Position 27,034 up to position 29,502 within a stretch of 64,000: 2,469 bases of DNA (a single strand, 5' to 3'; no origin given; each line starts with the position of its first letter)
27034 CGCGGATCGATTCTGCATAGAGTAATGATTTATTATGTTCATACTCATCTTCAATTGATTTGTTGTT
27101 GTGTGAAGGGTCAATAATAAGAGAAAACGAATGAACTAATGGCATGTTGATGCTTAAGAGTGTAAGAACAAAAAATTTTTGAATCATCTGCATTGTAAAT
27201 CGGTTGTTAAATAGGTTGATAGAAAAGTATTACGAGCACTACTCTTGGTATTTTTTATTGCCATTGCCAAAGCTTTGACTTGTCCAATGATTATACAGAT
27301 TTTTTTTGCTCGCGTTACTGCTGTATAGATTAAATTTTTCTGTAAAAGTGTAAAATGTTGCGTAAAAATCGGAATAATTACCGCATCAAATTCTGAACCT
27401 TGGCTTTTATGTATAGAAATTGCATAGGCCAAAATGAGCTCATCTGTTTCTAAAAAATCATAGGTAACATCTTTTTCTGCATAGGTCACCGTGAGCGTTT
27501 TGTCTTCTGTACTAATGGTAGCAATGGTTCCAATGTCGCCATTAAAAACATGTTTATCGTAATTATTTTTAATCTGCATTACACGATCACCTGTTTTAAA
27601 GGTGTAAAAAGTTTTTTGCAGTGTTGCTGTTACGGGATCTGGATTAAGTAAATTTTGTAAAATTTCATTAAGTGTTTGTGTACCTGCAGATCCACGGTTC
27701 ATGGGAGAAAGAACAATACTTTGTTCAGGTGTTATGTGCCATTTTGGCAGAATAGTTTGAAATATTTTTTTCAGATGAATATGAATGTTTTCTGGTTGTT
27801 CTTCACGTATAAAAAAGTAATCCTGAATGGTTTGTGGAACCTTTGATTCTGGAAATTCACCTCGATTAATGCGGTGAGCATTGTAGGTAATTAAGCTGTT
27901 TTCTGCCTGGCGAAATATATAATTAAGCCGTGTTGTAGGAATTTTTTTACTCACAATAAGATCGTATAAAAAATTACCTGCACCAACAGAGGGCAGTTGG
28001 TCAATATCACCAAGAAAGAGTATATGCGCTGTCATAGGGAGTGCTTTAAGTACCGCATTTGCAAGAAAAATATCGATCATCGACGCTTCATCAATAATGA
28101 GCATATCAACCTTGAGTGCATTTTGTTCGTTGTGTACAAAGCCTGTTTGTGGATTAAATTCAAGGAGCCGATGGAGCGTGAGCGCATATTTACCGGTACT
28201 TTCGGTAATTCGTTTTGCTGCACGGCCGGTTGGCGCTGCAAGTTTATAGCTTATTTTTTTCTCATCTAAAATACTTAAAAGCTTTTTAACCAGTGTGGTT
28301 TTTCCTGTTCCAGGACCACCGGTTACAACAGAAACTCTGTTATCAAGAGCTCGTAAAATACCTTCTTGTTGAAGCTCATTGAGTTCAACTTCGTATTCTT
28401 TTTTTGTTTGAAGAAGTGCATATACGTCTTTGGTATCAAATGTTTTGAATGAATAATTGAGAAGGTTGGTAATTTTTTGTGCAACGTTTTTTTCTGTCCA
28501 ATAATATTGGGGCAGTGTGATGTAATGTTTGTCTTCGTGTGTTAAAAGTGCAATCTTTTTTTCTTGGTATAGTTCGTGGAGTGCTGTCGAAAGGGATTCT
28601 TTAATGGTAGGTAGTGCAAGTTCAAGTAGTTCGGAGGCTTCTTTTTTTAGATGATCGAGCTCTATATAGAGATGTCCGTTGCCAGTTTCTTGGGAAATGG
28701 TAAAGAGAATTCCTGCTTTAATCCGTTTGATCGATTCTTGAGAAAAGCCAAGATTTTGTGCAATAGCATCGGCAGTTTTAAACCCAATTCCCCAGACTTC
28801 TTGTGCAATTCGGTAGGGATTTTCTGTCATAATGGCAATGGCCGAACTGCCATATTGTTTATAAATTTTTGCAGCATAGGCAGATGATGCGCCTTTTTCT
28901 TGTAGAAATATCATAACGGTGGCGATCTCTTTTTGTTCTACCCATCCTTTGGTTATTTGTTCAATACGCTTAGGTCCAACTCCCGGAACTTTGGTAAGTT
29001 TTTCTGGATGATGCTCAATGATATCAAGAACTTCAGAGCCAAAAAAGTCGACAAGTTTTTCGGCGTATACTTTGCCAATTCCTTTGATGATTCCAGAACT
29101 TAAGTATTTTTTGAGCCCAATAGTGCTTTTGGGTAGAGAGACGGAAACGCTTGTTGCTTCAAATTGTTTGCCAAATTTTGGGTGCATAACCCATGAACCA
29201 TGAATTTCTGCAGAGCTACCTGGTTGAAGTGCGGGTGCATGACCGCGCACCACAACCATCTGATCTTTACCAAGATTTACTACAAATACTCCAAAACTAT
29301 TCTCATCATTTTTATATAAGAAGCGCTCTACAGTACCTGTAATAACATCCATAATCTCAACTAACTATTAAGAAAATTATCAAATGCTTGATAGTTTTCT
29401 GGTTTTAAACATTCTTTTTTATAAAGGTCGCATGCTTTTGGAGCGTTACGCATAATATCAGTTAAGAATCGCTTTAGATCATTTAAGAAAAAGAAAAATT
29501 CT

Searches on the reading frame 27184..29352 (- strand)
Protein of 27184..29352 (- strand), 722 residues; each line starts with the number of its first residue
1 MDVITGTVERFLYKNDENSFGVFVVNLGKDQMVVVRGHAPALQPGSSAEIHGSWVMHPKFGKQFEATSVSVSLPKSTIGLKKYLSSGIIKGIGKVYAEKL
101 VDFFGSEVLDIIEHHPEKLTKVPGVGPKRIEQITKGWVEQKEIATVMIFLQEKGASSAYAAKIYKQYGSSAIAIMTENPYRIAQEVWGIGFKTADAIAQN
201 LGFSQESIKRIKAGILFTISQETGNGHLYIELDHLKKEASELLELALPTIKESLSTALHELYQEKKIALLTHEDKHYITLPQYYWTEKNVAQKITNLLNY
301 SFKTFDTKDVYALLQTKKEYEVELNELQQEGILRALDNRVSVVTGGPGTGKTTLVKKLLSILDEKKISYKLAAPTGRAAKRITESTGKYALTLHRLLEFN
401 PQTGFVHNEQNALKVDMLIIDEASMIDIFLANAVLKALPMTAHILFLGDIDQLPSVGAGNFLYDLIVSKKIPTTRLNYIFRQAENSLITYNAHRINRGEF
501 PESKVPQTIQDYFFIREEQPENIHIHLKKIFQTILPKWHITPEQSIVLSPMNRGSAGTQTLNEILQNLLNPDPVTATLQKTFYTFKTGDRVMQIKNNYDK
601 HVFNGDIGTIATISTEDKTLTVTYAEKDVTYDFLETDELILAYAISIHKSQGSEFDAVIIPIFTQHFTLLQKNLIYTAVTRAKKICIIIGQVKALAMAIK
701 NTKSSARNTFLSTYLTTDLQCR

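Call 13: find_related_loci(query=window:27184-29352:-, collection=genome_contigs, flank=10000)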
Query window:27184-29352:- (722 aa) in genome_contigs; peptide patterns used: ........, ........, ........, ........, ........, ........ (x = any residue, [..] = any of these).
599 stretches matched a pattern (row limit reached: there are more); 588 encode a relative of the query (tblastn E <= 1e-3); the best 80 are kept; 80 distinct loci.
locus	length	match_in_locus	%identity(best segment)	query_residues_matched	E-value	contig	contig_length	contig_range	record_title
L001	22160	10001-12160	59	4-722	0e+0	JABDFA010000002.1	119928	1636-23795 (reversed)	MAG: Candidatus Dependentiae bacterium isolate BWMinHeated_Nextera35_MAG3 3300020947.a:Ga0207103_10002, whole genome sho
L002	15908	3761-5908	60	10-722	0e+0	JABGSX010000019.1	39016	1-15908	MAG: bacterium isolate SI034_bin117 k141_784705, whole genome shotgun sequence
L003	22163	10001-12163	57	4-722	0e+0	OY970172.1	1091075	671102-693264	MAG: uncultured bacterium isolate MFD00082.bin.c.6 genome assembly, chromosome: 1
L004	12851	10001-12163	54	2-722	0e+0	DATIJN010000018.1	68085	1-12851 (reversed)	MAG TPA_asm: Candidatus Saccharimonadales bacterium isolate SMAG_U15692 k141_306590, whole genome shotgun sequence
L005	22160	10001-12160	55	4-722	0e+0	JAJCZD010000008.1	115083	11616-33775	MAG: Candidatus Dependentiae bacterium isolate OFTM184 OFTM184_7, whole genome shotgun sequence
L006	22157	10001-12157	56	4-722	0e+0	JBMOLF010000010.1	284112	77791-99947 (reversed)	MAG: Candidatus Dependentiae bacterium isolate Betzabe_MAG017 MAG017_10, whole genome shotgun sequence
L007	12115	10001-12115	43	4-715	0e+0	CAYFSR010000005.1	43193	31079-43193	MAG TPA_asm: uncultured Eubacteriales bacterium isolate ERP107106_co2_119 genome assembly, contig: NODE_628_length_43193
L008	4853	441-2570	47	1-712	0e+0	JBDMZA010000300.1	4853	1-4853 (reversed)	MAG: Clostridiales bacterium isolate NRS2.bin.1 k97_236674, whole genome shotgun sequence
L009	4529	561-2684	45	4-715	0e+0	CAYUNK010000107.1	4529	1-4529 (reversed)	MAG TPA_asm: uncultured Nitrospiraceae bacterium isolate SRP257756_co1_123 genome assembly, contig: NODE_18336_length_45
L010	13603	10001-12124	45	1-715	0e+0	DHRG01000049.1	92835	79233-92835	MAG TPA_asm: Peptococcaceae bacterium UBA5318 UBA5318_contig_441, whole genome shotgun sequence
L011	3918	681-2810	44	1-716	0e+0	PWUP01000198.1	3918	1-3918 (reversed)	MAG: Gammaproteobacteria bacterium isolate CSSed11_242R1 CS-Sed11-C57330, whole genome shotgun sequence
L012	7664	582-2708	45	1-716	0e+0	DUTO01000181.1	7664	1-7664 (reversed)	MAG TPA_asm: Clostridia bacterium isolate AS05jafATM_84 57390_AS05, whole genome shotgun sequence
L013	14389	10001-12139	45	1-720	0e+0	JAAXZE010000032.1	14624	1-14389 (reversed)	MAG: Clostridia bacterium isolate AS01afH2WH_13 6631_AS01, whole genome shotgun sequence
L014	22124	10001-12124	44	1-715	0e+0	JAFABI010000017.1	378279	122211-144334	MAG: Bacillota bacterium isolate OH_SBB_121 k127_903339, whole genome shotgun sequence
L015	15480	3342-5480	45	1-720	0e+0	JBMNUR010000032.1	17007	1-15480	MAG: Peptococcales bacterium isolate SBF912SR1HQ0049 scaffold_11026_c1, whole genome shotgun sequence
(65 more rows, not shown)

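Call 39: find_encoding_contigs(protein=window:27184-29352:-, flank=8000, max_places=10)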
Protein window:27184-29352:- (722 aa): no gene with exactly this product is on record in the collection.
